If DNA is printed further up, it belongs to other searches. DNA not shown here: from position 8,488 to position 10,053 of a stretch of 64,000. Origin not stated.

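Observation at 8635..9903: Phage protein with a host-type T9SS C-terminal sorting signal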

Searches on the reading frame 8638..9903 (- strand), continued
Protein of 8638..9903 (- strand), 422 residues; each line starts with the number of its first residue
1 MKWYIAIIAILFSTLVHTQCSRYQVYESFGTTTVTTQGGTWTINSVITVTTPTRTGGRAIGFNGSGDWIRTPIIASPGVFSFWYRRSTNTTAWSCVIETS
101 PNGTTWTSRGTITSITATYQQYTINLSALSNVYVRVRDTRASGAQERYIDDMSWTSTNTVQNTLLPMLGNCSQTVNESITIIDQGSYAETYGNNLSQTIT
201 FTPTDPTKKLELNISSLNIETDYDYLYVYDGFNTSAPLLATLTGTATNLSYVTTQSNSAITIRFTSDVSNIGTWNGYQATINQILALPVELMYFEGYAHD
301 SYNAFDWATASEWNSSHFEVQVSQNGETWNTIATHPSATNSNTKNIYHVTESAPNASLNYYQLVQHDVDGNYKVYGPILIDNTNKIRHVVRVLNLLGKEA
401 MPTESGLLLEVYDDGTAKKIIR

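Call 14: search_protein_families(library=pfam, alignment_id=A1, max_evalue=10)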
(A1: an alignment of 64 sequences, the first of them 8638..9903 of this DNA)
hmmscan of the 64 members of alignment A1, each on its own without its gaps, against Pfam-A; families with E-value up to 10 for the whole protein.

A. member 1, window:8638-9903:- (422 aa): 5 families
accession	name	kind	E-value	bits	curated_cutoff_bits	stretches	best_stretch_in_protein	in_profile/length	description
PF00431.26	CUB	-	8.3e-08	33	21.4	1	171-270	1-101/110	CUB domain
PF22633.2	F5_F8_type_C_2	-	0.0003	21.8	27.8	2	306-346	38-79/91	NedA-like, galactose-binding domain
PF24801.1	FNIII-A_GpJ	-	0.0016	19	27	1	87-162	46-125/126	Tip attachment protein J,FNIII-A domain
PF00754.31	F5_F8_type_C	-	0.0029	18.2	28.2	2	312-346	60-94/127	F5/8 type C domain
PF25788.1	Ig_Rha78A_N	-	2.9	8.6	27.4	1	86-159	31-98/105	Rha78A-like, N-terminal immunoglobulin domain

B. families by the number of members that match (of 64 scanned): 27 families (the first 25 are shown)
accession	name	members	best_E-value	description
PF00431.26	CUB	64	2.6e-09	CUB domain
PF22633.2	F5_F8_type_C_2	45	2.1e-06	NedA-like, galactose-binding domain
PF00754.31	F5_F8_type_C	32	5.9e-05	F5/8 type C domain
PF24801.1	FNIII-A_GpJ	31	0.00051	Tip attachment protein J,FNIII-A domain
PF18781.7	Phage_spike_2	10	0.0088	Phage spike trimer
PF19912.4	DUF6385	9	0.005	Domain of unknown function (DUF6385)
PF03238.18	ESAG1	6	0.013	ESAG protein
PF13163.11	DUF3999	5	0.012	Protein of unknown function (DUF3999)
PF17965.7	MucBP_2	3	0.033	Mucin binding domain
PF16167.10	DUF4871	3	1.7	Domain of unknown function (DUF4871)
PF23064.1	CUB_M02D8_5_5th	2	0.021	M02D8_5-like, fifth CUB domain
PF04654.17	DUF599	2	0.022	Protein of unknown function, DUF599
PF03422.21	CBM_6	2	0.027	Carbohydrate binding module (family 6)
PF23062.1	CUB_M02D8_5_3rd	2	0.037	M02D8_5-like, third CUB domain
PF20773.4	InhA-like_MAM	2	0.038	Immune inhibitor A-like, MAM domain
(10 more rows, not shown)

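Call 23: find_encoding_contigs(protein=P0011, flank=10000, max_places=3)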
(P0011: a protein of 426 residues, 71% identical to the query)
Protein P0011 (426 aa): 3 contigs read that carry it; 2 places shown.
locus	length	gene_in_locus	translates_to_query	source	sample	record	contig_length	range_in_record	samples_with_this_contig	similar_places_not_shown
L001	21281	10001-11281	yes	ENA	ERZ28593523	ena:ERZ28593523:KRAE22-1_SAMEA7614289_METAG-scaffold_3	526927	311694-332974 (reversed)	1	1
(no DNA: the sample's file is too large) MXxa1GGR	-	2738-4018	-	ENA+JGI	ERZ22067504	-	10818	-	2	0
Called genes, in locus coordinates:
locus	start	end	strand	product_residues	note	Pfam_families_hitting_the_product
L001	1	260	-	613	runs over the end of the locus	PF00204:DNA_gyraseB, PF01751:Toprim, PF16898:TOPRIM_C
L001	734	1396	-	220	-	-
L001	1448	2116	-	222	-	-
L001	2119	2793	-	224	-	-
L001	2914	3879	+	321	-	PF13528:Glyco_trans_1_3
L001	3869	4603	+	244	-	PF00149:Metallophos, PF12850:Metallophos_2 (faint)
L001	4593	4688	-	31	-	-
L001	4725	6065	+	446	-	PF00521:DNA_topoisoIV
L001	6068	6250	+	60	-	-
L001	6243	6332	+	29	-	-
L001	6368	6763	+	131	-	-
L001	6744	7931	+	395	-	PF10127:RlaP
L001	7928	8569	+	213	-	PF20216:DUF6576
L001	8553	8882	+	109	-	-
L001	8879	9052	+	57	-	-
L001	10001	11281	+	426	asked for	PF00431:CUB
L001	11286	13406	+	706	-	PF13585:CHU_C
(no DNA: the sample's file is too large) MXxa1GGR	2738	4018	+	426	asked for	PF00431:CUB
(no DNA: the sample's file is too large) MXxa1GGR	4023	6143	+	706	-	PF13585:CHU_C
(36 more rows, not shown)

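Call 65: predict_structure(alignment_id=A1)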
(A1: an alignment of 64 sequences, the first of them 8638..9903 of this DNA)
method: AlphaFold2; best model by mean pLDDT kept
length: 422 residues; sequences in the alignment: 64
mean_pLDDT: 83.4   pTM: 0.60
mean pLDDT of the five models: 83.4, 74.1, 74.0, 71.7, 71.3
residues with pLDDT >= 90: 140; 70-90: 232; 50-70: 42; < 50: 8
segments of 3 or more residues with pLDDT < 50: 15-19, 21-23
pLDDT, mean of each block of 10 residues (from residue 1): 75 51 54 61 85 80 87 89 83 86 94 85 92 91 79 80 77 85 71 85 87 91 93 92 91 84 86 79 79 88 91 87 92 89 88 86 88 90 70 90 88 83 81
secondary structure, 60 per line:
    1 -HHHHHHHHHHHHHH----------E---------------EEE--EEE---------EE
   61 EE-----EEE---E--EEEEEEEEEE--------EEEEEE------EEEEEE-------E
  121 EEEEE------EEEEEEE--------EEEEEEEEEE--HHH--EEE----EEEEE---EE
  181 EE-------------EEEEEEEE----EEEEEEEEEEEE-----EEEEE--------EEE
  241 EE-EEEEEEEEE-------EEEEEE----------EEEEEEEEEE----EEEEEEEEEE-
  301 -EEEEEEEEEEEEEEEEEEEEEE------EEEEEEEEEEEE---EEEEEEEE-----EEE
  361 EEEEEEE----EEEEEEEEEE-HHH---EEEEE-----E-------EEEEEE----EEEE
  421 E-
elements in order: H2-15 E42-44 E47-49 E59-62 E68-70 E77-86 E95-100 E107-112 E120-125 E132-138 E147-156 E164-166 E171-175 E179-182 E196-203 E208-219 E225-229 E238-242 E244-252 E260-265 E276-285 E290-299 E302-323 E330-341 E345-352 E358-367 E372-381 E389-393 E407-412 E417-421
